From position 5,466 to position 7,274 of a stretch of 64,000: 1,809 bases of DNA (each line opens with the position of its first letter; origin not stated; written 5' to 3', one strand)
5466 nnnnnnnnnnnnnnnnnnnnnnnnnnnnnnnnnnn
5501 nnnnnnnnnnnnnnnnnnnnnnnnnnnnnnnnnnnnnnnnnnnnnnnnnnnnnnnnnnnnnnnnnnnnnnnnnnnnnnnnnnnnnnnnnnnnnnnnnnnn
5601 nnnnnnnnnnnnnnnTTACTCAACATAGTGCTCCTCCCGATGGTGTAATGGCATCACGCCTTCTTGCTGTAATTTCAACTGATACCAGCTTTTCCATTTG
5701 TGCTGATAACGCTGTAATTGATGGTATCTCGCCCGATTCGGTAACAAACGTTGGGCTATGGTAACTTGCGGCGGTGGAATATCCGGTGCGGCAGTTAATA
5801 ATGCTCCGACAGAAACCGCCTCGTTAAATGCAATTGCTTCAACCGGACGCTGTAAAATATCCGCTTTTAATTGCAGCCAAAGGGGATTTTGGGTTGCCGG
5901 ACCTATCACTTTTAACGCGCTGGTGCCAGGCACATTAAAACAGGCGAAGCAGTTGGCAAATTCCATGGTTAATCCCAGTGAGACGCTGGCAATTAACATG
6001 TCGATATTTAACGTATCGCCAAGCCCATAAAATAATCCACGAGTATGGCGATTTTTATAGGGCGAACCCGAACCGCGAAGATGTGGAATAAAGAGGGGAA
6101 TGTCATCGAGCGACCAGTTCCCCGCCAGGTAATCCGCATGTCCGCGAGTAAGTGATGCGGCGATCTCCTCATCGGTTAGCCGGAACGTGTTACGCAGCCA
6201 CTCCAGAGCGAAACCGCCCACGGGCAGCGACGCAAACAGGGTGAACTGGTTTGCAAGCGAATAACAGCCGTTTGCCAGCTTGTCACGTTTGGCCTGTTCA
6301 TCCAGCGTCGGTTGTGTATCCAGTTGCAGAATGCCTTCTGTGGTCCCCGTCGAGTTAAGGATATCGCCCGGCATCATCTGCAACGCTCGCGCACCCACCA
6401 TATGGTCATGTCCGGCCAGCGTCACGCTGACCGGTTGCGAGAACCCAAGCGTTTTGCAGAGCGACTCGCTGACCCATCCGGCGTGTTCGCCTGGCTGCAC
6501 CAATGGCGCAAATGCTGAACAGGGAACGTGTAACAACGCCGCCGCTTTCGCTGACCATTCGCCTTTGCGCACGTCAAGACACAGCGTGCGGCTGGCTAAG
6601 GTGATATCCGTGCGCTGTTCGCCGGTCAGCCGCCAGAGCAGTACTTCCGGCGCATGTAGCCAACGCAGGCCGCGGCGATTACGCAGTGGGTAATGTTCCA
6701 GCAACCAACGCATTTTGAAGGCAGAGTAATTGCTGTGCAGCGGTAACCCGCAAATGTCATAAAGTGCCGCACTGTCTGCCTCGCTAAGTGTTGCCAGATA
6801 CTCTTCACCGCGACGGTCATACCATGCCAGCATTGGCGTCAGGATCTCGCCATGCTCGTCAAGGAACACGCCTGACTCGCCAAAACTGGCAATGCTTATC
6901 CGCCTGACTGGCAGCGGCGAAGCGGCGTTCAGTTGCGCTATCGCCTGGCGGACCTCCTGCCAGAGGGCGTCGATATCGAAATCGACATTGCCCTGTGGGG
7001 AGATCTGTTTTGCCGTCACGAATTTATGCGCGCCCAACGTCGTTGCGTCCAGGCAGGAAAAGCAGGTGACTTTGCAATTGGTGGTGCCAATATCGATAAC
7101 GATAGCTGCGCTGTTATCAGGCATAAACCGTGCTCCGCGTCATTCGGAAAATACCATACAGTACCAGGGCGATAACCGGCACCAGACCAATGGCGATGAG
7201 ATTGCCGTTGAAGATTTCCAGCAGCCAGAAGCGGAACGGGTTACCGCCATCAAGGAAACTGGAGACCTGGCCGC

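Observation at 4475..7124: FGGY kinase plus class II aldolase downstream of a PTS implies a sugar-phosphate to ketose-bisphosphate to triose route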

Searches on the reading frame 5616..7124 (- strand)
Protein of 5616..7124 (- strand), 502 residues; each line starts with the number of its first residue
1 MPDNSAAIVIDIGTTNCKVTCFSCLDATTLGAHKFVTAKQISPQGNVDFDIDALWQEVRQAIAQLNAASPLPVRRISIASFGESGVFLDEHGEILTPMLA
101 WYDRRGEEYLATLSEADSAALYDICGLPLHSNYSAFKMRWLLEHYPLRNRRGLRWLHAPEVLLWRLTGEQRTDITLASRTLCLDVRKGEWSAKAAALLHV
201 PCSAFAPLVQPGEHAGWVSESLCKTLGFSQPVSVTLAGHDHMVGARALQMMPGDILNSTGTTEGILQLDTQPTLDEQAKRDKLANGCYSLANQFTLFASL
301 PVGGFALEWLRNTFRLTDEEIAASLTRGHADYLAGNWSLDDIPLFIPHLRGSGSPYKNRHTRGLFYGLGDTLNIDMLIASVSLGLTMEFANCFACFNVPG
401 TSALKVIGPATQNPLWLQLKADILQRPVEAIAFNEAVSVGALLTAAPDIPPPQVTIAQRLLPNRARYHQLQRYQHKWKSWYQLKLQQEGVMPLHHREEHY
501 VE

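Call 6: search_protein_families(proteins=[window:5616-7124:-], library=ncbifam, max_evalue=0.00001)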
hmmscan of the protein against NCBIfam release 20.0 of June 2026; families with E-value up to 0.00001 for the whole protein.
window:5616-7124:- (502 aa): 11 families
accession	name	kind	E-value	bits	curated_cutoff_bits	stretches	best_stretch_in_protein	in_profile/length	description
TIGR01312.1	XylB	equivalog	7.5e-43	146.8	380.25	1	10-446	3-436/481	xylulokinase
TIGR01311.1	glycerol_kin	equivalog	1.5e-37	129.1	590.35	1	9-447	5-448/496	glycerol kinase GlpK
TIGR02628.1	fuculo_kin_coli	equivalog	8.2e-35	120.6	470.9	1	7-314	3-312/465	L-fuculokinase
NF000756.0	PRK00047.1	subfamily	5.5e-31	107.4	498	1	8-445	8-448/502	glycerol kinase GlpK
TIGR01314.1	gntK_FGGY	equivalog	1e-24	86.9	648.55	1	8-445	3-446/505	gluconokinase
NF011601.0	PRK15027.1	equivalog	2.9e-21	75.5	912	1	8-429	3-415/484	xylulokinase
TIGR02627.1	rhamnulo_kin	equivalog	8.7e-17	60.8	527.95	1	32-242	29-233/454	rhamnulokinase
NF007925.0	PRK10640.1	equivalog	3.9e-16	58.5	639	1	32-241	35-238/489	rhamnulokinase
NF008187.0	PRK10939.1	equivalog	2.3e-12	46.3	528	1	8-254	7-259/521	autoinducer-2 kinase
TIGR01315.1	5C_CHO_kinase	subfamily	7.6e-07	28.2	408.7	0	345-474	383-519/541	FGGY family pentulose kinase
TIGR01234.1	L-ribulokinase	equivalog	7.9e-06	24.9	583.25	0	332-446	365-482/536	ribulokinase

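Call 10: find_homologous_proteins(query=window:5616-7124:-, max_evalue=1e-20)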
Query window:5616-7124:- (502 aa): 859 proteins with E <= 1e-20 among 8000 candidates; the best 120 are listed.
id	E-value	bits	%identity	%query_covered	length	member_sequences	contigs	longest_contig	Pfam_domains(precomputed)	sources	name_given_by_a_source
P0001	0.0e+0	1150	98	100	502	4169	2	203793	PF00370.28,PF02782.23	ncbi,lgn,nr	ncbi:TPA: carbohydrate kinase [Escherichia coli]|nr:carbohydrate kinase [Escherichia coli]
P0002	0.0e+0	1052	92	100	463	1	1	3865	PF00370.28,PF02782.23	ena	-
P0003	2.9e-274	929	80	100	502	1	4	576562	PF00370.28,PF02782.23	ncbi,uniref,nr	ncbi:carbohydrate kinase [Citrobacter amalonaticus]|uniref:Carbohydrate kinase n=1 Tax=Citrobacter a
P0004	1.1e-250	851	99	74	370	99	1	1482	PF00370.28,PF02782.23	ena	-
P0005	2.6e-244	830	73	98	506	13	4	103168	PF00370.28,PF02782.23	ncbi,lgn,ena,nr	ncbi:MAG: FGGY-family carbohydrate kinase [Enterobacteriaceae bacterium]|nr:FGGY-family carbohydrate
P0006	1.1e-239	815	72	100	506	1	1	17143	PF00370.28,PF02782.23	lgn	-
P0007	7.9e-239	812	73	98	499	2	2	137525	PF00370.28,PF02782.23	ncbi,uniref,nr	ncbi:FGGY family carbohydrate kinase [Erwiniaceae bacterium BAC15a-03b]|uniref:FGGY family carbohydr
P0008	4.6e-234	796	72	98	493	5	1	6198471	PF00370.28,PF02782.23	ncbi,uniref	ncbi:FGGY-family carbohydrate kinase [Sodalis sp. RH15]|uniref:FGGY-family carbohydrate kinase n=1 T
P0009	3.3e-233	793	71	98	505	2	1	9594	PF00370.28,PF02782.23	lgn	-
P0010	9.3e-232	789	71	98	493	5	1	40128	PF00370.28,PF02782.23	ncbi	-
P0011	2.7e-228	777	70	100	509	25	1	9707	PF00370.28,PF02782.23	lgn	-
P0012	2.9e-224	764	69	98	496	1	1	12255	PF00370.28,PF02782.23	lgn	-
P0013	4.9e-224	763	71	98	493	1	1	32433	PF00370.28,PF02782.23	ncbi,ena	-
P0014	1.6e-222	758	69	99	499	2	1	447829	PF00370.28,PF02782.23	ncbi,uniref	ncbi:FGGY-family carbohydrate kinase [Candidatus Pantoea formicae]|uniref:FGGY-family carbohydrate k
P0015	1.1e-220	752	69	98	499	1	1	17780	PF00370.28,PF02782.23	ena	-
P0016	2.8e-217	741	65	98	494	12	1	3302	PF00370.28,PF02782.23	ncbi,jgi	-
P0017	1.3e-216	739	65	98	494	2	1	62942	PF00370.28,PF02782.23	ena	-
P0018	1.4e-216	738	65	98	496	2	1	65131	PF00370.28,PF02782.23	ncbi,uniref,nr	ncbi:carbohydrate kinase [Izhakiella australiensis]|uniref:Carbohydrate kinase n=1 Tax=Izhakiella au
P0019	1.2e-213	729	64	98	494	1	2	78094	PF00370.28,PF02782.23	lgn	-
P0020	1.5e-213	729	65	98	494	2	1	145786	PF00370.28,PF02782.23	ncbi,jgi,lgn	-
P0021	1.5e-211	722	63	98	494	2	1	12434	PF00370.28,PF02782.23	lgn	-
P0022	1.8e-211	722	65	98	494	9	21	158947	PF00370.28,PF02782.23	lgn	-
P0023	2.3e-211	721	63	98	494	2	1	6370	PF00370.28,PF02782.23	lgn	-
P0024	1.1e-210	719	63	98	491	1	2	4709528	PF00370.28,PF02782.23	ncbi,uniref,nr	ncbi:Putative sugar kinase [Sodalis praecaptivus]|uniref:Putative sugar kinase n=1 Tax=Sodalis praec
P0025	1.2e-209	716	63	98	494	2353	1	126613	PF00370.28,PF02782.23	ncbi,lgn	ncbi:carbohydrate kinase [Salmonella enterica]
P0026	1.4e-209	715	63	98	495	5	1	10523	PF00370.28,PF02782.23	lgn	-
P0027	1.5e-209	715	63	98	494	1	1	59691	PF00370.28,PF02782.23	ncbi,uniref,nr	ncbi:FGGY-family carbohydrate kinase [Trabulsiella odontotermitis]|uniref:FGGY-family carbohydrate k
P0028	6.0e-209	713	63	98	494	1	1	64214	PF00370.28,PF02782.23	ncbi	-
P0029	8.6e-209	713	63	97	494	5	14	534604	PF00370.28,PF02782.23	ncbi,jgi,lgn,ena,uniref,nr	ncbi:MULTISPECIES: L-fuculokinase [Pantoea]|uniref:FGGY-family carbohydrate kinase n=1 Tax=Pantoea T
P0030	9.6e-209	713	63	98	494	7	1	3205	PF00370.28,PF02782.23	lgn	-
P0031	1.4e-208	712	64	98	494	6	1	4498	PF00370.28,PF02782.23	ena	-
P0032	4.2e-208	711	64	98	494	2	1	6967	PF00370.28,PF02782.23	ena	-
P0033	1.9e-207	708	64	98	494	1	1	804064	PF00370.28,PF02782.23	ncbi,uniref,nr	ncbi:FGGY-family carbohydrate kinase [Cedecea colo]|uniref:Carbohydrate kinase n=1 Tax=Cedecea colo 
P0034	3.7e-206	704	62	98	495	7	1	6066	PF00370.28,PF02782.23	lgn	-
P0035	5.1e-205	700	61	98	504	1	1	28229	PF00370.28,PF02782.23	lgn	-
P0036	1.5e-204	699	62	98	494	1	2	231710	PF00370.28,PF02782.23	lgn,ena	-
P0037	3.7e-204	698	63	98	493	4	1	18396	PF00370.28,PF02782.23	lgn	-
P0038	1.2e-202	693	61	98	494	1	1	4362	PF00370.28,PF02782.23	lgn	-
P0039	1.5e-201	689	61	98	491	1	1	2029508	PF00370.28,PF02782.23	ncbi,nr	ncbi:carbohydrate kinase [Enterobacteriaceae bacterium 89]|nr:carbohydrate kinase [Enterobacteriacea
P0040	2.1e-199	682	61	98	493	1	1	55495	PF00370.28,PF02782.23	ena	-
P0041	9.8e-149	515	88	53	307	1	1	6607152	PF00370.28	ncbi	-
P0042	5.0e-108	380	39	96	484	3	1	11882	PF00370.28,PF02782.23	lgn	-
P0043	9.7e-105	370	37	95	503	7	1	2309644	PF00370.28,PF02782.23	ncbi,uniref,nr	ncbi:FGGY-family carbohydrate kinase [Candidatus Enterococcus ferrettii]|uniref:Carbohydrate kinase 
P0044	3.7e-103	364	40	97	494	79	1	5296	PF00370.28,PF02782.23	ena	-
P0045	1.1e-102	363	37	93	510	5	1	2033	PF00370.28,PF02782.23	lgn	-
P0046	1.4e-102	362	37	95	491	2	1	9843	PF00370.28,PF02782.23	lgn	-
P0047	2.0e-101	359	37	96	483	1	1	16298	PF00370.28,PF02782.23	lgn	-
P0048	1.5e-100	356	37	97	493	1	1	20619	PF00370.28,PF02782.23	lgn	-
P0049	3.9e-100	354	38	88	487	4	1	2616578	PF00370.28,PF02782.23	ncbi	ncbi:FGGY-family carbohydrate kinase [Enterococcus alishanensis]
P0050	4.2e-100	354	36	94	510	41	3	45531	PF00370.28,PF02782.23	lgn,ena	-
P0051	8.3e-100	353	35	95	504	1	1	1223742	PF00370.28,PF02782.23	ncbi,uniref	ncbi:FGGY-family carbohydrate kinase [Enterococcus sp. AZ109]|uniref:FGGY-family carbohydrate kinase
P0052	1.3e-99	353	36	95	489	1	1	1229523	PF00370.28,PF02782.23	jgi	jgi:sugar (pentulose or hexulose) kinase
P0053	1.5e-99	352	40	96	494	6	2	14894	PF00370.28,PF02782.23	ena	-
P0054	3.1e-99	351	38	95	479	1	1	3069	PF00370.28,PF02782.23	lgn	-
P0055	3.7e-99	351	36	96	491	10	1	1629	PF00370.28,PF02782.23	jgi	jgi:sugar (pentulose or hexulose) kinase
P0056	1.4e-98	349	37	96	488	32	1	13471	PF00370.28,PF02782.23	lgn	-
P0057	1.6e-98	349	36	94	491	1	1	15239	PF00370.28,PF02782.23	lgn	-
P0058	2.6e-98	348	38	96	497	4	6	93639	PF00370.28,PF02782.23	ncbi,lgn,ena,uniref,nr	ncbi:L-fuculokinase [uncultured Mitsuokella sp.]|uniref:FGGY-family carbohydrate kinase n=1 Tax=uncu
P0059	2.6e-98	348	38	98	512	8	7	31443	PF00370.28,PF02782.23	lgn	-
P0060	5.8e-98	347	35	95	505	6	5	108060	PF00370.28,PF02782.23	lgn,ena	-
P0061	6.9e-98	347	39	96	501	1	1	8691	PF00370.28,PF02782.23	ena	-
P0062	7.3e-98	347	37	87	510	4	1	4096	PF00370.28,PF02782.23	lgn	-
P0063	4.2e-97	344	36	95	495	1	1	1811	PF00370.28,PF02782.23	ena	-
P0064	7.6e-97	343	37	96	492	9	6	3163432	PF00370.28,PF02782.23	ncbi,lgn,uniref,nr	ncbi:FGGY-family carbohydrate kinase [Pectinatus frisingensis]|uniref:FGGY-family carbohydrate kinas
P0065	3.6e-96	341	35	96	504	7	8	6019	PF00370.28,PF02782.23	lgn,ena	-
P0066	3.9e-96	341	36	96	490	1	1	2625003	PF00370.28,PF02782.23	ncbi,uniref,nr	ncbi:FGGY-family carbohydrate kinase [Pectinatus sottacetonis]|uniref:FGGY-family carbohydrate kinas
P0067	7.1e-96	340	37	95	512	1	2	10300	PF00370.28,PF02782.23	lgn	-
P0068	6.5e-95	337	35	95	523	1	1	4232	PF00370.28,PF02782.23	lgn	-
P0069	8.9e-95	337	39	88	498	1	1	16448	PF00370.28,PF02782.23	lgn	-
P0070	1.7e-94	336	37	89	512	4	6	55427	PF00370.28,PF02782.23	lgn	-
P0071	4.3e-94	334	38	96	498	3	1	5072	PF00370.28,PF02782.23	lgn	-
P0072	5.3e-94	334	35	97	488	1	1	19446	PF00370.28,PF02782.23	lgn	-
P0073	5.8e-94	334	38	96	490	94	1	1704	PF00370.28,PF02782.23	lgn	-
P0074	9.5e-94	333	36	97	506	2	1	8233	PF00370.28,PF02782.23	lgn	-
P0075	1.1e-93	333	36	96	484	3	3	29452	PF00370.28,PF02782.23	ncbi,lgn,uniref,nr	ncbi:FGGY-family carbohydrate kinase [Listeria immobilis]|uniref:FGGY-family carbohydrate kinase n=1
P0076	3.5e-93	331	38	97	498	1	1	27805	PF00370.28,PF02782.23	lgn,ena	-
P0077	5.0e-93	331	38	96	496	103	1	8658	PF00370.28,PF02782.23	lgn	-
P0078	1.1e-92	330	37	87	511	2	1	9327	PF00370.28,PF02782.23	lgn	-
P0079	1.2e-92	330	35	96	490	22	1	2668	PF00370.28,PF02782.23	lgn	-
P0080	3.1e-92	328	37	97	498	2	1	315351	PF00370.28,PF02782.23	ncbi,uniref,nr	ncbi:FGGY-family carbohydrate kinase [Pantoea rwandensis]|uniref:Carbohydrate kinase n=1 Tax=Pantoea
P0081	3.5e-92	328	97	30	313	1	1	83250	PF02782.23,PF03611.20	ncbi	-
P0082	3.7e-92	328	38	96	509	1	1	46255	PF00370.28,PF02782.23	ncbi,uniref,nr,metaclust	ncbi:FGGY-family carbohydrate kinase [Erwinia mallotivora]|uniref:Carbohydrate kinase n=1 Tax=Erwini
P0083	6.0e-92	327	36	96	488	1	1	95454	PF00370.28,PF02782.23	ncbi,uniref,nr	ncbi:hypothetical protein GOQ29_13595 [Clostridium sp. D2Q-14]|uniref:FGGY-family carbohydrate kinas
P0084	7.6e-92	327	37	97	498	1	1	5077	PF00370.28,PF02782.23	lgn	-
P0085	9.2e-92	327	40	87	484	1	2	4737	PF00370.28,PF02782.23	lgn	-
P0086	1.7e-91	326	40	86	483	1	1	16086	PF00370.28,PF02782.23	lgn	-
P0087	2.0e-91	326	35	96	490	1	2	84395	PF00370.28,PF02782.23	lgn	-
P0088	2.6e-91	325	37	97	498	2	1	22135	PF00370.28,PF02782.23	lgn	-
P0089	3.7e-91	325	37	96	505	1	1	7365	PF00370.28,PF02782.23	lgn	-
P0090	3.8e-91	325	38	88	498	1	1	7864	PF00370.28,PF02782.23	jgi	jgi:sugar (pentulose or hexulose) kinase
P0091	3.9e-91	325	35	95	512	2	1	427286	PF00370.28,PF02782.23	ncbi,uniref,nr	ncbi:hypothetical protein I6N96_08105 [Enterococcus sp. BWM-S5]|uniref:Carbohydrate kinase n=1 Tax=E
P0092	4.6e-91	324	38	95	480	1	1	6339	PF00370.28,PF02782.23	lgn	-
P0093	5.0e-91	324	37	96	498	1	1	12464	PF00370.28,PF02782.23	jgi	jgi:sugar (pentulose or hexulose) kinase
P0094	1.3e-90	323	36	87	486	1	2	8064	PF00370.28,PF02782.23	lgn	-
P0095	1.7e-90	323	36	97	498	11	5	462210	PF00370.28,PF02782.23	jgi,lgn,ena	-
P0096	3.0e-90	322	35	93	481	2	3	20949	PF00370.28,PF02782.23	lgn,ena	-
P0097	5.1e-90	321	36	96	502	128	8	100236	PF00370.28,PF02782.23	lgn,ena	-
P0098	7.7e-90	320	37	96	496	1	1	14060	PF00370.28,PF02782.23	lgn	-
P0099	8.7e-90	320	38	96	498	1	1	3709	PF00370.28,PF02782.23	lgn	-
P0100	1.8e-89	319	39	86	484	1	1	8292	PF00370.28,PF02782.23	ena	-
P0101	1.9e-89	319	34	95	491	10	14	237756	PF00370.28,PF02782.23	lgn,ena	-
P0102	3.3e-89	318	37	96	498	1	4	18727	PF00370.28,PF02782.23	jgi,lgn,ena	-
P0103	4.7e-89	318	37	98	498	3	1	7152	PF00370.28,PF02782.23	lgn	-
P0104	4.9e-89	318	36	95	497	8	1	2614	PF00370.28,PF02782.23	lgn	-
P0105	5.0e-89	318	36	93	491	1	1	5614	PF00370.28,PF02782.23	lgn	-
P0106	6.2e-89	317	37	98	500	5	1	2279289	PF00370.28,PF02782.23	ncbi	ncbi:FGGY-family carbohydrate kinase [Gibbsiella dentisursi]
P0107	6.5e-89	317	34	96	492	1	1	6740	PF00370.28,PF02782.23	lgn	-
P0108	1.4e-88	316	36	96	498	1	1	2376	PF00370.28,PF02782.23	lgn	-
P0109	1.8e-88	316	36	97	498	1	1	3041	PF00370.28,PF02782.23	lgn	-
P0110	2.0e-88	316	37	94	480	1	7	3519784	PF00370.28,PF02782.23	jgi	jgi:sugar (pentulose or hexulose) kinase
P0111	2.6e-88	315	36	95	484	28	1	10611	PF00370.28,PF02782.23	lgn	-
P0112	3.3e-88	315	39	87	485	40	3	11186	PF00370.28,PF02782.23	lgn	-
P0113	5.1e-88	314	36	97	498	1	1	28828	PF00370.28,PF02782.23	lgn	-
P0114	7.2e-88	314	36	96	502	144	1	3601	PF00370.28,PF02782.23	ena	-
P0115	8.5e-88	314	35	89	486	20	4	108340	PF00370.28,PF02782.23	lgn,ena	-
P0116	8.6e-88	314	39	86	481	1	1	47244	PF00370.28,PF02782.23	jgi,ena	-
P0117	1.0e-87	313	37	95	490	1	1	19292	PF00370.28,PF02782.23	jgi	jgi:sugar (pentulose or hexulose) kinase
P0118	1.1e-87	313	38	93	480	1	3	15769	PF00370.28,PF02782.23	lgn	-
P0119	1.4e-87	313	39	86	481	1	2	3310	PF00370.28,PF02782.23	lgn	-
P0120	1.4e-87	313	37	99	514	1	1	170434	PF00370.28,PF02782.23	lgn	-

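Call 11: find_encoding_contigs(protein=P0025, flank=9000, max_places=2)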
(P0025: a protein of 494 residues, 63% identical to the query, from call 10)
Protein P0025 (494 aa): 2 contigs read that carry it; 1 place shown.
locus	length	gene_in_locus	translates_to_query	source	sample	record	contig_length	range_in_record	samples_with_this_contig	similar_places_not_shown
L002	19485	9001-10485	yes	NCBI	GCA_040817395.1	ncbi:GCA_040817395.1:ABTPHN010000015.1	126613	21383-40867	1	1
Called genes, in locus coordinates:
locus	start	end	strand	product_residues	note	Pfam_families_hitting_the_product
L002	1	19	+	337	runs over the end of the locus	PF14486:DUF4432 (weak)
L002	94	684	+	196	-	PF00072:Response_reg, PF00196:GerE, PF13384:HTH_23 (faint)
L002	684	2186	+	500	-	PF05231:MASE1, PF07730:HisKA_3, PF02518:HATPase_c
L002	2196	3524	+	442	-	PF07690:MFS_1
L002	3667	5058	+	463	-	PF07690:MFS_1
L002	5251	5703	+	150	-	PF06711:DUF1198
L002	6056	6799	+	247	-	PF00392:GntR, PF07702:UTRA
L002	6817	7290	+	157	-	PF00359:PTS_EIIA_2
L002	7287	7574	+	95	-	PF02302:PTS_IIB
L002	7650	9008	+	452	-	PF03611:EIIC-GAT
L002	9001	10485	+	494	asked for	PF00370:FGGY_N, PF02782:FGGY_C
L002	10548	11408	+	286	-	PF01116:F_bP_aldolase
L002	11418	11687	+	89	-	PF00381:PTS-HPr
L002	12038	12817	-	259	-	PF22945:LEM-3_GIY-YIG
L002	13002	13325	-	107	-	PF13560:HTH_31 (faint), PF01381:HTH_3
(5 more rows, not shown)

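Call 12: find_encoding_contigs(protein=P0043, flank=9000, max_places=2)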
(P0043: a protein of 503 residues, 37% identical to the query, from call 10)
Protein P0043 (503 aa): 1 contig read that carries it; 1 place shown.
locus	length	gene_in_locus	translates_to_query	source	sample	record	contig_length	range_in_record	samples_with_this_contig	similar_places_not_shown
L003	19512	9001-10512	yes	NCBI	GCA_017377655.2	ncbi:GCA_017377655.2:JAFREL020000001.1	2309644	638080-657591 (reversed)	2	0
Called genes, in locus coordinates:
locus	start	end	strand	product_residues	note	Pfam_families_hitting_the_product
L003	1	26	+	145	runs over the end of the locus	PF01220:DHquinase_II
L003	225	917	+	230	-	PF06541:ABC_trans_CmpB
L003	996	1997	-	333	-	-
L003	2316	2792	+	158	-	-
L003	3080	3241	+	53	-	-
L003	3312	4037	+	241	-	-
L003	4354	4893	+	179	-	PF00149:Metallophos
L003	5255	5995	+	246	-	PF00392:GntR, PF14502:HTH_41 (faint), PF07702:UTRA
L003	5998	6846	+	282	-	PF01116:F_bP_aldolase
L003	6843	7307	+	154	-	PF00359:PTS_EIIA_2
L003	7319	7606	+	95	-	PF02302:PTS_IIB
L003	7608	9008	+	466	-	PF03611:EIIC-GAT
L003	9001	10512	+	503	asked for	PF00370:FGGY_N, PF02782:FGGY_C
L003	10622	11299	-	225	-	PF00027:cNMP_binding, PF13545:HTH_Crp_2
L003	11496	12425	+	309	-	PF13531:SBP_bac_11 (faint), PF12974:Phosphonate-bd, PF09084:NMT1 (weak)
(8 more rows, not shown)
